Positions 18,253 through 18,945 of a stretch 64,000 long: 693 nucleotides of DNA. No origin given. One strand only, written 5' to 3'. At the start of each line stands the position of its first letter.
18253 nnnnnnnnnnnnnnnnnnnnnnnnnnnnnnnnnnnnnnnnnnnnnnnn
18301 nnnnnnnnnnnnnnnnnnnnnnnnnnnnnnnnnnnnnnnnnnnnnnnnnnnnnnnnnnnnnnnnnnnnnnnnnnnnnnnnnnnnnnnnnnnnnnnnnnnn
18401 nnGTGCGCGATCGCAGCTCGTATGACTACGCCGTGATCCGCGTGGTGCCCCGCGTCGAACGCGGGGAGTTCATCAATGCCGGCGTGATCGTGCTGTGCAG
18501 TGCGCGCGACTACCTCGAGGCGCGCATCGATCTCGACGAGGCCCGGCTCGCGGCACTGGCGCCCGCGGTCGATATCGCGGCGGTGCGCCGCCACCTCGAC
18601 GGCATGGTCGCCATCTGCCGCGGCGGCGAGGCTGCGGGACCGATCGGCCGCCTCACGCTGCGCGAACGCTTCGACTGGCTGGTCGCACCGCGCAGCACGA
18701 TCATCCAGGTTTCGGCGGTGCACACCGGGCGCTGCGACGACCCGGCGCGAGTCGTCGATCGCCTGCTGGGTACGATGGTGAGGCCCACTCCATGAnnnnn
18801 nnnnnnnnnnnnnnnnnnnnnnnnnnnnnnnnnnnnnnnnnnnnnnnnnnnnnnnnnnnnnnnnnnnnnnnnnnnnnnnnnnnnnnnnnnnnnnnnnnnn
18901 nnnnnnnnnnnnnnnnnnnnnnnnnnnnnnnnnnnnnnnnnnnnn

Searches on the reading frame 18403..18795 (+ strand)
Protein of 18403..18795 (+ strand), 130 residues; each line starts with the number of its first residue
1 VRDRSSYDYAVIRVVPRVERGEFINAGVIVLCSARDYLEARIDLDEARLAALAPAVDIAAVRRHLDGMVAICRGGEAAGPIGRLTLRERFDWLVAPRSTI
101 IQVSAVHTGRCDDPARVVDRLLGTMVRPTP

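Call 3: search_protein_families(library=pfam, proteins=[window:18403-18795:+], max_evalue=0.01)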
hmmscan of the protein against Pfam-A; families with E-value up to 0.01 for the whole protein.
window:18403-18795:+ (130 aa): 1 family
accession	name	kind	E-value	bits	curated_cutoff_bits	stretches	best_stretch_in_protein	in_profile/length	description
PF11236.13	DUF3037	-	3.4e-43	147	22.6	1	9-126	1-118/118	Protein of unknown function (DUF3037)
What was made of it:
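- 18403..18795 (+): DUF3037 protein, 130 aa, short form with the domain only. It is the presumed kinase-binding antagonist. Pfam DUF3037 147 bits, 118 of 118 positions (call 3).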

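Call 6: search_protein_families(library=ncbifam, proteins=[window:18403-18795:+], max_evalue=0.01)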
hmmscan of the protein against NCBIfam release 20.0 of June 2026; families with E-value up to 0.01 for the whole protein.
window:18403-18795:+ (130 aa): 0 families

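Call 7: search_protein_families(library=padloc, proteins=[window:18403-18795:+], max_evalue=0.1)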
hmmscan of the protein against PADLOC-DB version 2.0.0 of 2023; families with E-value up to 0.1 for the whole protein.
window:18403-18795:+ (130 aa): 1 family
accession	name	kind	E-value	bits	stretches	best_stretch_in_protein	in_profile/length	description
PDLC04767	PDC-M66B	-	9.1e-08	29.9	1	6-66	3-63/281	-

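Call 13: find_homologous_proteins(query=window:18403-18795:+, max_evalue=0.001)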
Query window:18403-18795:+ (130 aa): 7955 proteins with E <= 0.001 among 8000 candidates; the best 120 are listed.
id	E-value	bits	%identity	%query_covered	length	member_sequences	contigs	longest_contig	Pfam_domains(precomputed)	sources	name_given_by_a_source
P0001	9.6e-78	276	100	100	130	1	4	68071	PF11236.14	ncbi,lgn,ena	ncbi:MAG: DUF3037 domain-containing protein [Steroidobacteraceae bacterium]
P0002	9.4e-64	231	82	100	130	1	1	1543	PF11236.14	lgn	-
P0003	2.2e-63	230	82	99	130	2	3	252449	PF11236.14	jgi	jgi:hypothetical protein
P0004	1.8e-59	217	77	98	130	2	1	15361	PF11236.14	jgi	-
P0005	4.3e-59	216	78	100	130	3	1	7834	PF11236.14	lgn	-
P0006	6.1e-59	215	78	98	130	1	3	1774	PF11236.14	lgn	-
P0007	8.2e-57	209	75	100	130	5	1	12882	PF11236.14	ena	-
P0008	1.8e-56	207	74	98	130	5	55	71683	PF11236.14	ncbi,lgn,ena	-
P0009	1.4e-54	201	73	98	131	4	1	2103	PF11236.14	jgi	jgi:hypothetical protein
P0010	6.9e-54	199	70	98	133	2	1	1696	PF11236.14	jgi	jgi:hypothetical protein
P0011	8.2e-54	199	73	98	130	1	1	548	PF11236.14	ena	-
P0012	1.2e-53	198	72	98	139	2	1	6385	PF11236.14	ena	-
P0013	1.4e-53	198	71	99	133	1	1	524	PF11236.14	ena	-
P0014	1.9e-53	198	72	98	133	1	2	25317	PF11236.14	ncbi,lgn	-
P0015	2.9e-53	197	70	98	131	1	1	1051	PF11236.14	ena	-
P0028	4.9e-52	193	69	98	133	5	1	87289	PF11236.14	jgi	jgi:Protein of unknown function (DUF3037)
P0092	1.3e-50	188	68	98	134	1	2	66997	PF11236.14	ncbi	-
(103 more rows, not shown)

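Call 16: find_related_loci(query=A1, collection=genome_contigs, flank=8000)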
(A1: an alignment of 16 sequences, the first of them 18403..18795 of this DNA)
Query A1 (130 aa) in genome_contigs; peptide patterns used: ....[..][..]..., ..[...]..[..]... (x = any residue, [..] = any of these).
600 stretches matched a pattern (row limit reached: there are more); 590 encode a relative of the query (tblastn E <= 1e-3); the best 80 are kept; 80 distinct loci.
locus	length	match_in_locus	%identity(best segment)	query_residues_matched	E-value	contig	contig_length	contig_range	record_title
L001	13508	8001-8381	79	1-127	4e-63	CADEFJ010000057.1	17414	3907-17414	MAG: uncultured proteobacterium isolate Proteobacteria sp. RBC013 genome assembly, contig: MAG013_57, whole genome shotg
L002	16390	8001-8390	75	1-130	3e-61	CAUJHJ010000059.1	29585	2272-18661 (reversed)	MAG: Pseudomonadota bacterium isolate KLAP113 genome assembly, contig: KLAP113_360359, whole genome shotgun sequence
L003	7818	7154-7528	72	3-127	2e-56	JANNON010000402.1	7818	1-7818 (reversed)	MAG: Blastocatellia bacterium isolate SOY_34_metabat_33 SOY_34_k141_3682203, whole genome shotgun sequence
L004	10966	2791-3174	68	1-128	5e-55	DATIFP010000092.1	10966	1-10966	MAG TPA_asm: Blastocatellia bacterium isolate SMAG_U16398 k141_2365397, whole genome shotgun sequence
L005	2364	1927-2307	68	1-127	5e-54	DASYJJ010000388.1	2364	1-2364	MAG TPA_asm: Rhodanobacteraceae bacterium isolate SMAG_U4292 k141_3067205, whole genome shotgun sequence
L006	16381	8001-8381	66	2-128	1e-53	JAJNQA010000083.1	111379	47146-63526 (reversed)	MAG: Heliomicrobium sp. isolate MAG_31 k141_121575, whole genome shotgun sequence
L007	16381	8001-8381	65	1-127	2e-53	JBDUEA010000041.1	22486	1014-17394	MAG: Gemmatimonadota bacterium isolate cluster4_bin.84 NODE_3880_length_22486_cov_15.515759, whole genome shotgun sequen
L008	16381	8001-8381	66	1-127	5e-53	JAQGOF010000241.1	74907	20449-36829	MAG: Gammaproteobacteria bacterium isolate RYN_606 scaffold_2245465, whole genome shotgun sequence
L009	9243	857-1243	65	1-129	1e-52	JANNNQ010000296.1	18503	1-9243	MAG: Pseudomonadota bacterium isolate SOY_34_metabat_85 SOY_34_k141_5328478, whole genome shotgun sequence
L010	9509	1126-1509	63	1-128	2e-52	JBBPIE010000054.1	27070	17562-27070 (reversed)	MAG: Candidatus Onstottus arcticum isolate BPF1-18-20_bin_3 NODE_162_length_27070_cov_45.139996, whole genome shotgun se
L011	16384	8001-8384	66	1-128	3e-52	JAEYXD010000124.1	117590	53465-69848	MAG: Proteobacteria bacterium isolate OH_CBlB_296 k127_113810, whole genome shotgun sequence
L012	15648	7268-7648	63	1-127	2e-52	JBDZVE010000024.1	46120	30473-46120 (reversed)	MAG: Lysobacterales bacterium isolate PE_dung26 NODE_279_length_46120, whole genome shotgun sequence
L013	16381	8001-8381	66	1-127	3e-52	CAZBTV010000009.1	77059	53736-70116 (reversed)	MAG TPA_asm: uncultured Steroidobacteraceae bacterium isolate SRP272529_co1_105 genome assembly, contig: NODE_312_length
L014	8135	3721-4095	66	3-127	6e-52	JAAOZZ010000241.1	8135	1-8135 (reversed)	MAG: Betaproteobacteria bacterium isolate AHI6 k141_540300, whole genome shotgun sequence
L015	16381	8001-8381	68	1-127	8e-52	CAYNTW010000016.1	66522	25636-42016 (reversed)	MAG TPA_asm: uncultured Steroidobacteraceae bacterium isolate SRP272529_co1_196 genome assembly, contig: NODE_431_length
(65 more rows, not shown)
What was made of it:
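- The pair is patchily distributed: at least 590 of 185,579 species genomes (call 16).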

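Call 18: find_encoding_contigs(protein=P0003, flank=10000, max_places=3)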
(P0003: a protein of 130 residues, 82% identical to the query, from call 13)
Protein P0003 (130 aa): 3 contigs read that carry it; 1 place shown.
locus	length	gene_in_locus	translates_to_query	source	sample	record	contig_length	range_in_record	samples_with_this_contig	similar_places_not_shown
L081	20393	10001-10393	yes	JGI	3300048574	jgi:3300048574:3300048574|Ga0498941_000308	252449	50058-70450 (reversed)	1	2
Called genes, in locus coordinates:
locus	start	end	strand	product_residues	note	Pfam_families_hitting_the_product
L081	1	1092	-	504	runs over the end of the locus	PF00171:Aldedh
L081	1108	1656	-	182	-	PF12844:HTH_19 (faint), PF13560:HTH_31, PF01381:HTH_3, PF07883:Cupin_2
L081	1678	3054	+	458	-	PF00202:Aminotran_3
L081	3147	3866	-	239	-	PF09694:Gcw_chp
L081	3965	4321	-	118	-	PF05899:Cupin_3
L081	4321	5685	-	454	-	PF07942:CARME, PF13649:Methyltransf_25 (faint), PF08241:Methyltransf_11 (faint)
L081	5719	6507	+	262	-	PF00392:GntR, PF13545:HTH_Crp_2 (faint), PF25213:HVO_A0261_N (weak), PF07702:UTRA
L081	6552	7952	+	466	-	PF00282:Pyridoxal_deC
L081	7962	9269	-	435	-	PF07690:MFS_1, PF03137:OATP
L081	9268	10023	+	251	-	PF20613:HipA_2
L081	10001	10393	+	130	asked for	PF11236:DUF3037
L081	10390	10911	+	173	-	PF13302:Acetyltransf_3 (weak), PF00583:Acetyltransf_1, PF13673:Acetyltransf_10, PF13508:Acetyltransf_7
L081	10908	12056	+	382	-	PF00155:Aminotran_1_2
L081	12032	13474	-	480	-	PF06057:VirJ (weak), PF12146:Hydrolase_4 (faint), PF06057:VirJ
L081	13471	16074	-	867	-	PF09924:LPG_synthase_C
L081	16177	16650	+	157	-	-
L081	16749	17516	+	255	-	PF04237:YjbR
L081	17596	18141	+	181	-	PF10604:Polyketide_cyc2, PF08327:AHSA1 (faint)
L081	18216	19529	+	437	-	PF13570:Beta-prop_ACSF4, PF13360:PQQ_2, PF01011:PQQ, PF13360:PQQ_2, PF13570:Beta-prop_ACSF4, PF01011:PQQ (weak), PF13570:Beta-prop_ACSF4, PF13360:PQQ_2, +2 more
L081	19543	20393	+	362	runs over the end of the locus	PF01370:Epimerase (weak)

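Call 19: find_encoding_contigs(protein=P0028, flank=10000, max_places=2)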
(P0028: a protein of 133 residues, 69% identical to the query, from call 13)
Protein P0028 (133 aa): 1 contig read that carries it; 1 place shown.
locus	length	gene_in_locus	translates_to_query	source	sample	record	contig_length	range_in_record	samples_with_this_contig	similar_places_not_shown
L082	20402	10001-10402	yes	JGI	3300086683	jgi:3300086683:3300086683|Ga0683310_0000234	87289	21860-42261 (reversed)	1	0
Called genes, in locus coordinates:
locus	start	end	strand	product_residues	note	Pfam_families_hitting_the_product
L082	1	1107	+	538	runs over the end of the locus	PF00999:Na_H_Exchanger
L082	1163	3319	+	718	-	PF00069:Pkinase, PF07714:PK_Tyr_Ser-Thr, PF01163:RIO1 (faint), PF01636:APH (faint), PF03109:ABC1, PF03781:FGE-sulfatase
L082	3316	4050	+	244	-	-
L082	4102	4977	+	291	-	PF13428:TPR_14 (faint), PF14559:TPR_19 (faint), PF07719:TPR_2 (faint), PF13432:TPR_16 (faint)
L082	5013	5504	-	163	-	PF01152:Bac_globin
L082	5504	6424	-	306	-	PF11231:DUF3034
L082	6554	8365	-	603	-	PF05960:DUF885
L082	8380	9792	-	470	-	PF12146:Hydrolase_4 (faint), PF06057:VirJ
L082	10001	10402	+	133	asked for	PF11236:DUF3037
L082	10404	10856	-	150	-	PF14106:DUF4279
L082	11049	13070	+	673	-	PF07719:TPR_2 (faint), PF12895:ANAPC3 (faint), PF14559:TPR_19, PF23914:TPR_CcmH_CycH, PF14559:TPR_19 (weak), PF13432:TPR_16 (weak), PF00685:Sulfotransfer_1, PF13469:Sulfotransfer_3, +11 more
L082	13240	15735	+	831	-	PF07715:Plug, PF00593:TonB_dep_Rec_b-barrel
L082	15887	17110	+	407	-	PF07690:MFS_1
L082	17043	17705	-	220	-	-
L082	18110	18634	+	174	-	PF19480:DUF6016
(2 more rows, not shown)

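Call 20: find_encoding_contigs(protein=P0092, flank=10000, max_places=2)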
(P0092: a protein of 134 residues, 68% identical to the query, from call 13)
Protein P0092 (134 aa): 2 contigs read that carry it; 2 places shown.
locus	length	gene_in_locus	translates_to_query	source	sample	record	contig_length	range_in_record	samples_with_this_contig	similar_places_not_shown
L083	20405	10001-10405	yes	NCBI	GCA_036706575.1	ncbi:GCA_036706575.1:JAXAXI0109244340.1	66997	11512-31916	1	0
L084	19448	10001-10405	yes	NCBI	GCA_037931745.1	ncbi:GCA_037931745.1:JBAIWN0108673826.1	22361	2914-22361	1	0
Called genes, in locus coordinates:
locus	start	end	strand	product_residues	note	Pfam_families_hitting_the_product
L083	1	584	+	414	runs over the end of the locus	PF12094:DUF3570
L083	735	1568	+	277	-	PF04366:Ysc84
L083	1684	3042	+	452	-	PF01554:MatE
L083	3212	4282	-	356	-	PF10009:DUF2252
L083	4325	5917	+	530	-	PF00999:Na_H_Exchanger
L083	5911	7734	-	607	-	PF05960:DUF885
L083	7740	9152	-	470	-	PF12146:Hydrolase_4 (faint), PF06057:VirJ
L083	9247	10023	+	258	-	PF20613:HipA_2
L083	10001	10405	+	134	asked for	PF11236:DUF3037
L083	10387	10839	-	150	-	PF14106:DUF4279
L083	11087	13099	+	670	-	PF14559:TPR_19 (weak), PF25060:ARM_TT21_2nd (weak), PF14559:TPR_19 (weak), PF13432:TPR_16 (weak), PF23914:TPR_CcmH_CycH (weak), PF13414:TPR_11 (weak), PF00685:Sulfotransfer_1, PF13469:Sulfotransfer_3, +10 more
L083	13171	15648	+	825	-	PF07715:Plug, PF00593:TonB_dep_Rec_b-barrel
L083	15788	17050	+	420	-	PF07690:MFS_1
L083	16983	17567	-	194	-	-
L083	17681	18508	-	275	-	PF13714:PEP_mutase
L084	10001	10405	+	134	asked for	PF11236:DUF3037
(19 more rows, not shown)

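Call 34: search_solved_structures(query=A2, max_evalue=10)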
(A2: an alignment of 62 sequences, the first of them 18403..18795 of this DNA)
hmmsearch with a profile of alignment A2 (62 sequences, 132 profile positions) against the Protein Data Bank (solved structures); distinct sequences matched with E-value up to 10: 1.
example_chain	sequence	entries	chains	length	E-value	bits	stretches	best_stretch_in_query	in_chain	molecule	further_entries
5xmg_A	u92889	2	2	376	0.56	13.4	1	3-56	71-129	Uncharacterized protein | Tli4_C domain-containing protein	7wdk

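Call 37: predict_structure(alignment_id=A2)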
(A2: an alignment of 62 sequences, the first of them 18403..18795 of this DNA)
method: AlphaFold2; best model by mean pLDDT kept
length: 130 residues; sequences in the alignment: 62
mean_pLDDT: 92.6   pTM: 0.86
mean pLDDT of the five models: 92.6, 91.9, 90.8, 90.5, 90.2
residues with pLDDT >= 90: 111; 70-90: 16; 50-70: 3; < 50: 0
segments of 3 or more residues with pLDDT < 50: none
pLDDT, mean of each block of 10 residues (from residue 1): 85 87 93 97 95 92 95 94 97 90 96 96 87
secondary structure, 60 per line:
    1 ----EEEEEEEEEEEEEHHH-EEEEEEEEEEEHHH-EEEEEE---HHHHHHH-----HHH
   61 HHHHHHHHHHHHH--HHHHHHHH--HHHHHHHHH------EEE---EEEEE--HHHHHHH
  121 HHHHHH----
elements in order: E5-17 E22-32 E37-42 H46-52 H58-73 H76-83 H86-94 E101-103 E107-111 H114-126
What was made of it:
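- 18403..18795 (+): AF2 pLDDT 92.6 (call 37).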

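Call 39: fold_search(model_id=the predicted structure, library=pdb)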
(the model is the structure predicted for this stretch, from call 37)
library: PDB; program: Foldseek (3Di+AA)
matches with E <= 10: 102; with E <= 0.001: 0
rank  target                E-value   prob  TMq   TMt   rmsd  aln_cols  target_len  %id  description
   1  5xuy_C                2.2e+00  0.03  0.21  0.17  16.6       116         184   13  Crystal structure of ATG101-ATG13HORMA (released 2018-07-04)
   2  6ww7_I                2.6e+00  0.11  0.24  0.21   3.5        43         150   12  Structure of the human ER membrane protein complex in a lipid nanodisc (released 2020-05-27)
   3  6wwa_A                2.6e+00  0.03  0.21  0.16  16.1       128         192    9  Crystal structure of human SHLD2-SHLD3-REV7 complex (released 2021-03-03)
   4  8v5l_A                2.8e+00  0.05  0.19  0.20   6.2        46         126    6  Structure of the Varicella Zoster Virus (VZV) gI binding domain of glycoprotein E (gE) in complex with human Fab 1A2 a (released 2024-10-09)
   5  8do8_D                2.8e+00  0.03  0.22  0.17  16.1       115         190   10  Crystal structure ATG9 HDIR in complex with the ATG13:ATG101 HORMA dimer (released 2022-11-23)
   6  5tzn_G                3.2e+00  0.05  0.19  0.17   5.3        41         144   15  Structure of the viral immunoevasin m12 (Smith) bound to the natural killer cell receptor NKR-P1B (B6) (released 2017-05-24)
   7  5xv6_A                3.2e+00  0.03  0.21  0.17  15.7       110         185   11  Crystal structure of ATG101-ATG13HORMA (released 2018-07-04)
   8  8cgm_A                3.4e+00  0.02  0.13  0.09  12.6        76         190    8  Structure of the lipoprotein transporter LolA from Porphyromonas gingivalis (released 2023-06-21)
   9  5tzn_F                3.6e+00  0.04  0.19  0.18   5.4        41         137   15  Structure of the viral immunoevasin m12 (Smith) bound to the natural killer cell receptor NKR-P1B (B6) (released 2017-05-24)
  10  5c50_B                3.6e+00  0.02  0.22  0.17  16.6       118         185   14  Crystal structure of the complex of human Atg101-Atg13 HORMA domain (released 2015-10-14)
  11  8j0n_J                3.8e+00  0.03  0.21  0.19   3.8        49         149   10  cryo-EM structure of human EMC (released 2024-04-03)
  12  3b9c_A                3.8e+00  0.03  0.18  0.18  12.6        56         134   11  Crystal Structure of Human GRP CRD (released 2008-03-18)
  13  5xv1_A                4.1e+00  0.04  0.25  0.19  15.5       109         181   12  Crystal structure of ATG101-ATG13HORMA (released 2018-07-04)
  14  6hts_D                4.1e+00  0.01  0.14  0.05  14.8       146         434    9  Cryo-EM structure of the human INO80 complex bound to nucleosome (released 2018-11-07)
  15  8s9s_10               4.6e+00  0.08  0.23  0.20   3.3        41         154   10  Structure of the human ER membrane protein complex (EMC) in GDN (released 2023-05-17)
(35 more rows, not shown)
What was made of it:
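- Tried and rejected: The top HORMA hits have probability 0.03 and RMSD 16 Å, so I rejected them (call 39).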

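Call 65: search_protein_representatives(alignment_id=A2)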
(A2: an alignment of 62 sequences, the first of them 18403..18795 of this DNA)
Query: 62 sequences, 132 profile positions. Proteins with E-value up to 0.001 (for the whole library): 2280; up to 1e-10: 1317; up to 1e-30: 119. The best 150 are listed.
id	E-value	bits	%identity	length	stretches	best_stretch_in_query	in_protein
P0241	2.1e-54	199.3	-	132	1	1-129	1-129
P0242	2.9e-54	198.8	-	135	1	4-130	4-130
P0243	3.9e-52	191.9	-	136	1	5-130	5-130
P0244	4.5e-50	185.2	-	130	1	2-128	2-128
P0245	9.4e-48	177.7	-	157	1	20-130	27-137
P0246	5.7e-47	175.2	-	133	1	3-128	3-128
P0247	1.3e-46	174.0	-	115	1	1-103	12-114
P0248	9.3e-46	171.3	-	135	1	1-129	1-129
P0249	3.0e-45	169.6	-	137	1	6-129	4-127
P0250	3.1e-45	169.6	-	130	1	4-129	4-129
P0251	4.5e-45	169.1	-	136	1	2-129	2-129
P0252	8.3e-45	168.2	-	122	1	1-95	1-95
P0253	1.2e-44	167.7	-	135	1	5-129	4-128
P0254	2.6e-44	166.6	-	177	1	5-129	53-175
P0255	3.3e-44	166.3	-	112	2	1-89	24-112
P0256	5.4e-44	165.6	-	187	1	3-124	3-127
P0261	1.3e-42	161.1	-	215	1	1-106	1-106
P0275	4.0e-39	149.8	-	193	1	3-130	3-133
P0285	1.0e-36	142.1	-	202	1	3-98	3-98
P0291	3.9e-36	140.2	-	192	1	1-99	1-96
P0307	3.5e-34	133.8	-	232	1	11-108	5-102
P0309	7.2e-34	132.8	-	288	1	3-128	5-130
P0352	3.3e-31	124.2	-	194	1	4-87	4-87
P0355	4.0e-31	123.9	-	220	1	1-77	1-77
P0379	3.4e-29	117.7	-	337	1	5-129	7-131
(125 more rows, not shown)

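Call 72: fold_search(model_id=the predicted structure, library=viral)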
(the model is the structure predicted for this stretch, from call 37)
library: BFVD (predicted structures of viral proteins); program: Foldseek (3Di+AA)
matches with E <= 10: 271; with E <= 0.001: 1
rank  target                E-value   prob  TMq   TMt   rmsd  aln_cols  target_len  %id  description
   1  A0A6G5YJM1            1.3e-04  1.00  0.62  0.45   5.0       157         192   15  (no name in the UniProt tables at hand)
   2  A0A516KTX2            1.8e-03  1.00  0.48  0.25  10.3       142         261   16  (no name in the UniProt tables at hand)
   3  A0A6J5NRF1            1.9e-03  1.00  0.64  0.66   3.7       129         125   12  Uncharacterized protein [uncultured Caudovirales phage]
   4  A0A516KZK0            3.2e-03  1.00  0.54  0.28   5.3       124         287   14  (no name in the UniProt tables at hand)
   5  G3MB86                4.6e-02  0.96  0.50  0.52   7.7       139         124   10  Gp16 [Bacillus phage G]
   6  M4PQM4                7.1e-01  0.07  0.17  0.19  10.2        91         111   14  Uncharacterized protein [Sulfitobacter phage phiCB2047-B]
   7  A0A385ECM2            7.6e-01  0.16  0.37  0.40   6.7       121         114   14  Uncharacterized protein [Caulobacter phage CcrPW]
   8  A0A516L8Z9            8.1e-01  0.20  0.35  0.36   5.9        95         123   15  (no name in the UniProt tables at hand)
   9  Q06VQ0                8.6e-01  0.06  0.27  0.23  18.0       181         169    6  (no name in the UniProt tables at hand)
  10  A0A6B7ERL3            9.7e-01  0.11  0.29  0.25   9.3       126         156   12  (no name in the UniProt tables at hand)
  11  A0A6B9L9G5            1.1e+00  0.41  0.48  0.48   6.0       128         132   12  Uncharacterized protein [Mycobacterium phage Onyinye]
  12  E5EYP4                1.2e+00  0.03  0.20  0.18  12.6       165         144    6  (no name in the UniProt tables at hand)
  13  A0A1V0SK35            1.2e+00  0.07  0.27  0.14  12.1       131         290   11  Uncharacterized protein [Klosneuvirus KNV1]
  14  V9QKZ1                1.2e+00  0.02  0.17  0.14  17.8       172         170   10  (no name in the UniProt tables at hand)
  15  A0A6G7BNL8            1.3e+00  0.08  0.31  0.25   9.4       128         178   13  U1 protein [Parsley severe stunt associated virus]
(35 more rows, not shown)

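Call 78: search_protein_families(library=pfam, proteins=[P0379, P0309, P0307, P0261, P0355, P0285, P0291, P0275, P0256, P0352], max_evalue=0.01)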
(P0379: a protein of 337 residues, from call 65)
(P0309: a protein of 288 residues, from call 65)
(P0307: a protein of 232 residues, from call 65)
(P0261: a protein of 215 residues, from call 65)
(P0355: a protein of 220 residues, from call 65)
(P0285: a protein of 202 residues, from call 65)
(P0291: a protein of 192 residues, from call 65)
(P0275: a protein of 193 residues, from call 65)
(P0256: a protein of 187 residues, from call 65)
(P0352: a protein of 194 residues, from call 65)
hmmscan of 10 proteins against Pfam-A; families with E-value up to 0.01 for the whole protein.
P0379 (337 aa): 4 families
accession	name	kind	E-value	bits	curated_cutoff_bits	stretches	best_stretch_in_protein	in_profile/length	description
PF11236.13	DUF3037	-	1.6e-33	115.9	22.6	1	11-128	1-118/118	Protein of unknown function (DUF3037)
PF01243.27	PNPOx_N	-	2.3e-27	96.2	28.1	1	168-283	9-115/120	Pyridoxamine 5'-phosphate oxidase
PF10590.14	PNP_phzG_C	-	2.1e-20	72.8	27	1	297-337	1-42/42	Pyridoxine 5'-phosphate oxidase C-terminal dimerisation region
PF12766.13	Pyridox_oxase_2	-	7.3e-05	23.7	26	1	152-241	2-98/100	Pyridoxamine 5'-phosphate oxidase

P0309 (288 aa): 1 family
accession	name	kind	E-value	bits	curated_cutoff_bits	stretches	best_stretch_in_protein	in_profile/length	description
PF11236.13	DUF3037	-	1.7e-37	128.7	22.6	1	11-128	1-118/118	Protein of unknown function (DUF3037)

P0307 (232 aa): 2 families
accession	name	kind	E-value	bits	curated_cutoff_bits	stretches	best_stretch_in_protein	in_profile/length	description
PF11236.13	DUF3037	-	2.6e-28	99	22.6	1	5-101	3-99/118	Protein of unknown function (DUF3037)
PF10014.15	2OG-Fe_Oxy_2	-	0.00025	21.2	23.1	1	173-204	2-31/192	2OG-Fe dioxygenase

P0261 (215 aa): 1 family
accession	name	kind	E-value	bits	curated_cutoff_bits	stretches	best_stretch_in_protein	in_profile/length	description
PF11236.13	DUF3037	-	1.1e-37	129.3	22.6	1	9-105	1-97/118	Protein of unknown function (DUF3037)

P0355 (220 aa): 1 family
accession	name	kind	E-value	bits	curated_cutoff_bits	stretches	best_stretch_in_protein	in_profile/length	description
PF11236.13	DUF3037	-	9.3e-26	90.8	22.6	1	9-83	1-75/118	Protein of unknown function (DUF3037)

P0285 (202 aa): 1 family
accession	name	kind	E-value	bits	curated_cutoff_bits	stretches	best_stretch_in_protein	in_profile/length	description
PF11236.13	DUF3037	-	8.5e-29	100.6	22.6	1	9-111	1-106/118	Protein of unknown function (DUF3037)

P0291 (192 aa): 1 family
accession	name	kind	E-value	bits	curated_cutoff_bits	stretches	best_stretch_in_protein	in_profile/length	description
PF11236.13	DUF3037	-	4.5e-31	108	22.6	1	9-96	1-91/118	Protein of unknown function (DUF3037)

P0275 (193 aa): 1 family
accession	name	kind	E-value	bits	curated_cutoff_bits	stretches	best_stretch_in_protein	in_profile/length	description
PF11236.13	DUF3037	-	9.9e-40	135.9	22.6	1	9-129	1-118/118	Protein of unknown function (DUF3037)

P0256 (187 aa): 1 family
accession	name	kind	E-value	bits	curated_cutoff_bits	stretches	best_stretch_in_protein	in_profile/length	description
PF11236.13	DUF3037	-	2.8e-39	134.4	22.6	1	9-126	1-115/118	Protein of unknown function (DUF3037)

P0352 (194 aa): 1 family
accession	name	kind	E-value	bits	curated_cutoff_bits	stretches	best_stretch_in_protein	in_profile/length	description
PF11236.13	DUF3037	-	4.3e-25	88.7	22.6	1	9-86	1-78/118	Protein of unknown function (DUF3037)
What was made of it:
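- One DUF3037-PNPOx fusion protein exists (P0379, call 78).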
